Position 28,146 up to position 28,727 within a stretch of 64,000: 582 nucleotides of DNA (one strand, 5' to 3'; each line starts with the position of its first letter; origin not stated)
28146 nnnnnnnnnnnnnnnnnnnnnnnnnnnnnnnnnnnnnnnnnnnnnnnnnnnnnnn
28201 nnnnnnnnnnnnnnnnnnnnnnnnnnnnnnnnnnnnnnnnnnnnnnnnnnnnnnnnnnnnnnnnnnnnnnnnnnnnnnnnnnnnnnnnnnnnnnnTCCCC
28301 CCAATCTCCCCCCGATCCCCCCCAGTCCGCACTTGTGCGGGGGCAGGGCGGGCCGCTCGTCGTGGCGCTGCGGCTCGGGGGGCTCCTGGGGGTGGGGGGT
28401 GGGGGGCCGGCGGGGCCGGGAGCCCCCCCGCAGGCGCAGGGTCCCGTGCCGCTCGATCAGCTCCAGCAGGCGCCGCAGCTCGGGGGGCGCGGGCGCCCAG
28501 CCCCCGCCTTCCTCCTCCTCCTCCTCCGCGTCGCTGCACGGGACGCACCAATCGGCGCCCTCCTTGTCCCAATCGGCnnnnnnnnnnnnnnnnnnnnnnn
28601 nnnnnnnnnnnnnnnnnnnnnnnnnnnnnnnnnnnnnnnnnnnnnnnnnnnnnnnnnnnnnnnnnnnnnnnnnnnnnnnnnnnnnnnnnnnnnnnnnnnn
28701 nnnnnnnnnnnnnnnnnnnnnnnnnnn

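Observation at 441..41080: The same satellite families recur in both orientations at many separate sites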

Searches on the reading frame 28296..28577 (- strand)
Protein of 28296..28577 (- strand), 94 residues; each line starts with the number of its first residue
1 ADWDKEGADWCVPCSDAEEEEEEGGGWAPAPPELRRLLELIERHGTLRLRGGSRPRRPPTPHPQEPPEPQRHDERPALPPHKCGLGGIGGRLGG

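Call 71: search_protein_families(library=pfam, max_evalue=0.01, proteins=[window:28296-28577:-])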
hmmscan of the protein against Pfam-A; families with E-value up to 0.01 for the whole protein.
seq(94 aa): 1 family
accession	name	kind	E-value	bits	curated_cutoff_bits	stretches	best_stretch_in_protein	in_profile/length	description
PF15364.11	PAXIP1_C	-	1.2e-10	42.1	27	1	9-80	1-66/132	PAXIP1-associated-protein-1 C term PTIP binding protein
